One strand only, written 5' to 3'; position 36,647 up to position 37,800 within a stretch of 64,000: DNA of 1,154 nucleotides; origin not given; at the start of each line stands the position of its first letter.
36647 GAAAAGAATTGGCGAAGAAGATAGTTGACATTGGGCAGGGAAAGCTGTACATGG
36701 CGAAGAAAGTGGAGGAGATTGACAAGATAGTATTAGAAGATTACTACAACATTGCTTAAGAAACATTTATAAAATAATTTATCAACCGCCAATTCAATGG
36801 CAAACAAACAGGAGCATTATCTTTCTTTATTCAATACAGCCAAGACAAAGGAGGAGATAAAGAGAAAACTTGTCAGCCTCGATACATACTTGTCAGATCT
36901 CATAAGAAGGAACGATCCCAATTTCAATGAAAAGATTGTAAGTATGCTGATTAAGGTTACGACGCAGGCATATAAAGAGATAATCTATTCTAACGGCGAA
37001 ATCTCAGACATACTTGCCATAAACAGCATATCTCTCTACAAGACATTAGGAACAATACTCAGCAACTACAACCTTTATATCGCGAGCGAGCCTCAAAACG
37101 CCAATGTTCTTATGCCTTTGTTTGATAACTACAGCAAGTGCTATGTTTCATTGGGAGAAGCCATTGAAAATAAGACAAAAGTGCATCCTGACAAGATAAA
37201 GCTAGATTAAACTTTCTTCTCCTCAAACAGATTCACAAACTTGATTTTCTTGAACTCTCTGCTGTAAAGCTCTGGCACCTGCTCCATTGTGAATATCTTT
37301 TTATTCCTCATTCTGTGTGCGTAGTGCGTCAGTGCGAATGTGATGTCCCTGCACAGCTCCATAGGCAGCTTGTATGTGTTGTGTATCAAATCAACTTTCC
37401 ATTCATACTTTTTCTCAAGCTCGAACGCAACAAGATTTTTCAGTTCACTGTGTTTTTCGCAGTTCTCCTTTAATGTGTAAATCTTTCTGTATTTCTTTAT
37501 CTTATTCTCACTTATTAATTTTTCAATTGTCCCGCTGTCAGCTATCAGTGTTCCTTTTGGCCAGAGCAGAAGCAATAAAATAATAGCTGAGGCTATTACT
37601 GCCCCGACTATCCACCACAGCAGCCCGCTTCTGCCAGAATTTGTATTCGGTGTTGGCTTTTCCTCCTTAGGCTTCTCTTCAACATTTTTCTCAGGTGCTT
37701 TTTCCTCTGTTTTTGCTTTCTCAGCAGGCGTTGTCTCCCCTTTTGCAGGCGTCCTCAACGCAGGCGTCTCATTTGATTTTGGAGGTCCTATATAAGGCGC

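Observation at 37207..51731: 14.5-kb co-directional cluster linking a two-component sensor to two giant surface proteins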

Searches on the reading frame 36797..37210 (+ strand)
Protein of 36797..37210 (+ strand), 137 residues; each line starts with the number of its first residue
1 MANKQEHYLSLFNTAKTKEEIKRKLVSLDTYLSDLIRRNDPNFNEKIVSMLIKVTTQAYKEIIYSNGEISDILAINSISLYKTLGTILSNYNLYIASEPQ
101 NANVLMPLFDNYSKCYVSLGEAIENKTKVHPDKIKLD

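Call 8: search_protein_families(library=pfam, proteins=[window:36797-37210:+], max_evalue=0.001)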
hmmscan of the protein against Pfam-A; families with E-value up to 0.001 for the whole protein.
window:36797-37210:+ (137 aa): 0 families

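Call 21: search_protein_families(library=pfam, proteins=[window:36797-37207:+], max_evalue=10)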
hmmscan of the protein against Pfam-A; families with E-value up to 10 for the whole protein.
window:36797-37207:+ (137 aa): 0 families

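Call 95: search_protein_families(library=padloc, proteins=[window:36797-37207:+], max_evalue=0.01)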
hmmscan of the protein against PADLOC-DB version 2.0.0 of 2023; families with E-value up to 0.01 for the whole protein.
window:36797-37207:+ (137 aa): 0 families

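Call 96: search_protein_families(library=phrogs, proteins=[window:36797-37207:+], max_evalue=0.01)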
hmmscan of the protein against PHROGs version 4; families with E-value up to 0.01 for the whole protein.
window:36797-37207:+ (137 aa): 0 families

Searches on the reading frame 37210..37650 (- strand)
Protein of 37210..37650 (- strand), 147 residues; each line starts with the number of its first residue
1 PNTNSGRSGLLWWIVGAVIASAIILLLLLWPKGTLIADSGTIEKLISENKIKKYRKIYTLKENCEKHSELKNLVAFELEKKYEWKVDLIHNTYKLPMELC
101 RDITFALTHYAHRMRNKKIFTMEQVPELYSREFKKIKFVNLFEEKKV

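Call 21: search_protein_families(library=pfam, proteins=[window:37210-37650:-], max_evalue=10)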
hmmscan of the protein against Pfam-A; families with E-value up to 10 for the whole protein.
window:37210-37650:- (147 aa): 1 family
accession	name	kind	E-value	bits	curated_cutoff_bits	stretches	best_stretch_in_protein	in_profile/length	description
PF22946.1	SPEF2_D5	-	0.031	14.6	27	1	44-136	34-128/134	CPC1/SPEF2 domain D5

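Call 49: search_solved_structures(query=A4, max_evalue=10)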
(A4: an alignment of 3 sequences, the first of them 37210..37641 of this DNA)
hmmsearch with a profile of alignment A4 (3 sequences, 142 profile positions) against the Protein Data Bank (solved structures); distinct sequences matched with E-value up to 10: 3.
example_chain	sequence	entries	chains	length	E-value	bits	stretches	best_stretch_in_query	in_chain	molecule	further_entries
3q2e_A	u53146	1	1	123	0.12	15.4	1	84-133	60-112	Bromodomain and WD repeat-containing protein 1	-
9gh3_A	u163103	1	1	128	1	12.4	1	84-118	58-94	PH-interacting protein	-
3mb3_A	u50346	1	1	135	1.2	12.1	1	84-103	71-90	PH-interacting protein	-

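Call 51: find_homologous_proteins(query=window:37210-37575:-, max_evalue=0.001)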
Query window:37210-37575:-: 8 candidates shared short words with the query, none scored E <= 0.001.
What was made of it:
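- Tried and rejected: The large homolog search on the tail returned no hit (call 51).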

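Call 59: predict_structure(protein=window:37210-37563:-)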
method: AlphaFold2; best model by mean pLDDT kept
length: 118 residues; sequences in the alignment: 1
mean_pLDDT: 43.8   pTM: 0.37
mean pLDDT of the five models: 43.8, 41.0, 37.7, 37.5, 31.6
residues with pLDDT >= 90: 0; 70-90: 2; 50-70: 31; < 50: 85
segments of 3 or more residues with pLDDT < 50: 1-50, 84-118
pLDDT, mean of each block of 10 residues (from residue 1): 32 43 36 36 38 62 65 60 46 39 37 29
secondary structure, 60 per line:
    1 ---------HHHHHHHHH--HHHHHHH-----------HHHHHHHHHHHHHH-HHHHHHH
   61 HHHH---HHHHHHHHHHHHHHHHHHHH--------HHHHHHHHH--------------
elements in order: H10-18 H21-27 H39-52 H54-64 H68-87 H96-104
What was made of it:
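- Tried and rejected: The single-sequence AF2 model had pLDDT 43.8 and was discarded (call 59).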

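Call 81: search_protein_families(library=ncbifam, proteins=[window:37210-37575:-], max_evalue=0.01)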
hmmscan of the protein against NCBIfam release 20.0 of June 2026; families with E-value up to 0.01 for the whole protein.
window:37210-37575:- (122 aa): 0 families
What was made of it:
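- Closest known: SPEARE proteins of Nanohaloarchaeota. Different: The cytoplasmic part here is about 110 aa with no detectable domain, and no type III restriction-enzyme domain (calls 21, 49, 81).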

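Call 96: search_protein_families(library=phrogs, proteins=[window:37210-37575:-], max_evalue=0.01)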
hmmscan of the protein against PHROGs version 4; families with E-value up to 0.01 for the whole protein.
window:37210-37575:- (122 aa): 0 families
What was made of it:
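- Tried and rejected: Pfam, NCBIfam, PHROGs and a PDB profile search found nothing meaningful (calls 21, 49, 81, 96).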
